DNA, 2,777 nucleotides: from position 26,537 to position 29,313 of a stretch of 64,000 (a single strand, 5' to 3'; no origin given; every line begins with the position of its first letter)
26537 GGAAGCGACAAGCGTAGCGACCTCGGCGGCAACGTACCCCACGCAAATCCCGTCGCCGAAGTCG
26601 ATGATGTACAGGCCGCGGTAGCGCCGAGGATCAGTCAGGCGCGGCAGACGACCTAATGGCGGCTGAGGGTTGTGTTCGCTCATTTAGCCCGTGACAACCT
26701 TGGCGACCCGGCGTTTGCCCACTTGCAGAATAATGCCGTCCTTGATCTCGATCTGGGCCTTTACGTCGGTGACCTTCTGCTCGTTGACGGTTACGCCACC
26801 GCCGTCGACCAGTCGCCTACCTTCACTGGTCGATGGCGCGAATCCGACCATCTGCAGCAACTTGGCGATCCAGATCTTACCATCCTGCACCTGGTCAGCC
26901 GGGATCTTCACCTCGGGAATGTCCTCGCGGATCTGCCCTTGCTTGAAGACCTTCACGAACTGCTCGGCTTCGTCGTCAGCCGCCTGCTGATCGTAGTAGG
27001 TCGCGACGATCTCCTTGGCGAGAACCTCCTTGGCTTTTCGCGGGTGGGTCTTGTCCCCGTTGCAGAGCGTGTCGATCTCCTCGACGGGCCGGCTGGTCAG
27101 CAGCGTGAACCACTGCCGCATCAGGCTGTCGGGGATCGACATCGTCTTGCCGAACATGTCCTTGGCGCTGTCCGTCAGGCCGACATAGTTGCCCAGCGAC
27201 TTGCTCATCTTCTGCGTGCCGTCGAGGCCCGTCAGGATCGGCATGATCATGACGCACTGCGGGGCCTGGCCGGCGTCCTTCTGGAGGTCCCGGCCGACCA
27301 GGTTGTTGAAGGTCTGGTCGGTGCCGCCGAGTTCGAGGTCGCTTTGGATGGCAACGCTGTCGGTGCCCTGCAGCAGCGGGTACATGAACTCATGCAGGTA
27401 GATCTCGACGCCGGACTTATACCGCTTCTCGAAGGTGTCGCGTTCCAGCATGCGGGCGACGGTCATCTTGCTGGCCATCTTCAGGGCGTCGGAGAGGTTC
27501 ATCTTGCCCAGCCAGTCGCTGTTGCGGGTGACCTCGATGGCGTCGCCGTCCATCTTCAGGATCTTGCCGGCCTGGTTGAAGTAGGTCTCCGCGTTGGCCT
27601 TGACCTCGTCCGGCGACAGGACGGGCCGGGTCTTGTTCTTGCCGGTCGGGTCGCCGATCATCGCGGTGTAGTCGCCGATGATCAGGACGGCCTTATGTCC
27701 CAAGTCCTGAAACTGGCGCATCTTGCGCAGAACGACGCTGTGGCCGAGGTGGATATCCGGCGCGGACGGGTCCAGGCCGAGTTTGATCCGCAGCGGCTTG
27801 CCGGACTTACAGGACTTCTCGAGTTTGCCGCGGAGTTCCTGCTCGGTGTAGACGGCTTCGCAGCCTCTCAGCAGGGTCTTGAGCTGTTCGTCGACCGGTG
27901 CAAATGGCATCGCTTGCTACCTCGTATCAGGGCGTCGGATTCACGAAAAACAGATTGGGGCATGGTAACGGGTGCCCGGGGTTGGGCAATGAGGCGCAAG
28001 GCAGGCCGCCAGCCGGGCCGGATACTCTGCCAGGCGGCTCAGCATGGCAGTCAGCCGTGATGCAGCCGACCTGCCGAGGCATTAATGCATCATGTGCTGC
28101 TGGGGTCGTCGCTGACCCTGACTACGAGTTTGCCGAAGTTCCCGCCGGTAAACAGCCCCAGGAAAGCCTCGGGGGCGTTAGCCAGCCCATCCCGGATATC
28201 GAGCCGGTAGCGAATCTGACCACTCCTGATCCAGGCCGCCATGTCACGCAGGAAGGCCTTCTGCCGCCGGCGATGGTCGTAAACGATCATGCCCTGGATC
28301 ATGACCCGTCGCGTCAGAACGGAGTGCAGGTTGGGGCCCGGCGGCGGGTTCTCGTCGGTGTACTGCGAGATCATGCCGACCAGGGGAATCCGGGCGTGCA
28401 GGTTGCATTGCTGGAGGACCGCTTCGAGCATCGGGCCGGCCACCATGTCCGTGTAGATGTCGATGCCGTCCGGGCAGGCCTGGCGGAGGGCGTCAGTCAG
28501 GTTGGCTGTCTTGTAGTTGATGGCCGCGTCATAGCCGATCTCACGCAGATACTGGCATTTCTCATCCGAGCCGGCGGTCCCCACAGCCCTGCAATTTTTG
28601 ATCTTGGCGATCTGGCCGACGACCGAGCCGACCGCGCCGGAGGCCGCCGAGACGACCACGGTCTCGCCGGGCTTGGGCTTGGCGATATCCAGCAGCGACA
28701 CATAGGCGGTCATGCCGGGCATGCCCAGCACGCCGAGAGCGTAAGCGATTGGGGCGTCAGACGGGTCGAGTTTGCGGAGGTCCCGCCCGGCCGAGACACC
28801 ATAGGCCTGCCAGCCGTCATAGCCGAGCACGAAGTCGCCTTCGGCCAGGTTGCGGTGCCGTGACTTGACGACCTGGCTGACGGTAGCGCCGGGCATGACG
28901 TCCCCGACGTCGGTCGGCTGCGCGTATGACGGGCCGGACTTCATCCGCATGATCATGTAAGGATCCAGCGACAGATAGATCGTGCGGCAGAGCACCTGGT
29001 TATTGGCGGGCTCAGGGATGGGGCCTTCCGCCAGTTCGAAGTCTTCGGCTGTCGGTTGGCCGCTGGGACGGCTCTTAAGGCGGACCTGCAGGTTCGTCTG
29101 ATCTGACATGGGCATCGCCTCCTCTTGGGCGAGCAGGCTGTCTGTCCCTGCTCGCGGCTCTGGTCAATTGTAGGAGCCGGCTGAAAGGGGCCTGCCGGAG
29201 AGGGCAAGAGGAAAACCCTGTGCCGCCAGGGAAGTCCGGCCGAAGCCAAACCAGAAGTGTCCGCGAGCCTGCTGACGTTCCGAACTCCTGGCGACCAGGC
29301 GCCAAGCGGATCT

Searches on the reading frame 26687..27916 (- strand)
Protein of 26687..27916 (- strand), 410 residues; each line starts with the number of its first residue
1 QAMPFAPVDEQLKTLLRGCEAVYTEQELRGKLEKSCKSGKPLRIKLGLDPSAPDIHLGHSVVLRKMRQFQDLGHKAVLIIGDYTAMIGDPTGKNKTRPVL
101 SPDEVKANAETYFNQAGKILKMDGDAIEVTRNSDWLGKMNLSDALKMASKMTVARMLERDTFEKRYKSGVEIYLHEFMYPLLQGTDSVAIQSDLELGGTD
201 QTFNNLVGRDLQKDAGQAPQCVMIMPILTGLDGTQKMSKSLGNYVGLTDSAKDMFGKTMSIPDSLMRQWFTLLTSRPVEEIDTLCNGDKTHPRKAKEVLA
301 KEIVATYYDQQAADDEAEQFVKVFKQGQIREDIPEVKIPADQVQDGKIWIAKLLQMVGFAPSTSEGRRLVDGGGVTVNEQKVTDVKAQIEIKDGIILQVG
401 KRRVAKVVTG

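Call 48: search_protein_families(library=pfam, proteins=[window:26687-27916:-], max_evalue=0.00001)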
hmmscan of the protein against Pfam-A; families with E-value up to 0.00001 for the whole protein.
window:26687-27916:- (410 aa): 3 families
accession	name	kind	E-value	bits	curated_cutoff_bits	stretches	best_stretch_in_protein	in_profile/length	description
PF00579.31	tRNA-synt_1b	-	8.1e-78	262.1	21.1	1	39-325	3-292/292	tRNA synthetases class I (W and Y)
PF01479.30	S4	-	1e-08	35.2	22.8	1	349-393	2-46/48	S4 domain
PF22421.1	SYY_C-terminal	-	2e-06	28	27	1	337-394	8-65/83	Tyrosine--tRNA ligase SYY-like C-terminal domain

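Call 69: find_homologous_proteins(query=window:26687-27910:-, max_evalue=1e-50)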
Query seq(408 aa) (408 aa): 8000 proteins with E <= 1e-50 among 8000 candidates; the best 120 are listed.
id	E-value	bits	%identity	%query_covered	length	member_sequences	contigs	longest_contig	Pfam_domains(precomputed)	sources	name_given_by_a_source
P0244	3.1e-269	910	100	100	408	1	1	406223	PF22421.2,PF00579.32,PF01479.31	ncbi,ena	-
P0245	4.7e-238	808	87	100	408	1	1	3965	PF00579.32,PF01479.31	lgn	-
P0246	3.0e-235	798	86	100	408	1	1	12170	PF00579.32,PF01479.31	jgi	jgi:tyrosyl-tRNA synthetase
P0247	8.0e-232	787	84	100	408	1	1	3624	PF22421.2,PF00579.32,PF01479.31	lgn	-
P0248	1.9e-221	753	80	100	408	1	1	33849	PF00579.32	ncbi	-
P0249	7.5e-221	751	79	100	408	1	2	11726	PF00579.32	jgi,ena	-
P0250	1.1e-219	747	79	100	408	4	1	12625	PF00579.32,PF01479.31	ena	-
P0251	2.9e-219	746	78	100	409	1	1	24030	PF00579.32,PF01479.31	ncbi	-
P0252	6.1e-218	741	78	100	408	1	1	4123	PF00579.32,PF01479.31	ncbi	-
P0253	7.2e-218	741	79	100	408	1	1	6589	PF00579.32,PF01479.31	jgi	jgi:tyrosyl-tRNA synthetase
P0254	2.2e-189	647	69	99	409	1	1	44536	PF00579.32,PF01479.31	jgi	-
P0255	5.9e-189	646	69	99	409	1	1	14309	PF00579.32,PF01479.31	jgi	-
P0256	2.5e-186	637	68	99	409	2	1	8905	PF22421.2,PF00579.32,PF01479.31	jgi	-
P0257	2.9e-175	601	65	99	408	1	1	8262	PF00579.32,PF01479.31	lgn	-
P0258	4.1e-173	594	65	99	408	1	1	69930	PF00579.32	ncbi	-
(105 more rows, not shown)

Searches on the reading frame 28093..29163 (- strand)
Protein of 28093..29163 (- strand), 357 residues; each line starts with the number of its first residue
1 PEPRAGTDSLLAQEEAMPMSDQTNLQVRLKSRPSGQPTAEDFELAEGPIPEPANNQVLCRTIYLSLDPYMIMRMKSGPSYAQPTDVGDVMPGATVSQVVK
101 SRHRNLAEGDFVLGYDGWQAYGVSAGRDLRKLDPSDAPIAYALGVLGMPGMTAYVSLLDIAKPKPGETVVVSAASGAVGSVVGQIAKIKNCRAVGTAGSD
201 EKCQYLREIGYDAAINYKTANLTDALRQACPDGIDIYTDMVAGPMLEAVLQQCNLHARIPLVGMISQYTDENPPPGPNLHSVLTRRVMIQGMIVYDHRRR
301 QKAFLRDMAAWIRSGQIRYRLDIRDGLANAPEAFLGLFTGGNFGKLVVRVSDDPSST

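Call 48: search_protein_families(library=pfam, proteins=[window:28093-29163:-], max_evalue=0.00001)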
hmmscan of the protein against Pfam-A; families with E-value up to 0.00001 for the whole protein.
window:28093-29163:- (357 aa): 3 families
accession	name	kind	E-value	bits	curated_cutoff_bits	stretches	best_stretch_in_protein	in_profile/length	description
PF16884.10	ADH_N_2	-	1.3e-34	118.8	31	1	26-131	2-107/108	N-terminal domain of oxidoreductase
PF00107.32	ADH_zinc_N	-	2.5e-20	73.1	31.8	1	177-302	1-122/129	Zinc-binding dehydrogenase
PF13602.12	ADH_zinc_N_2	-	9.3e-11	43.2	27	1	210-348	2-134/134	Zinc-binding dehydrogenase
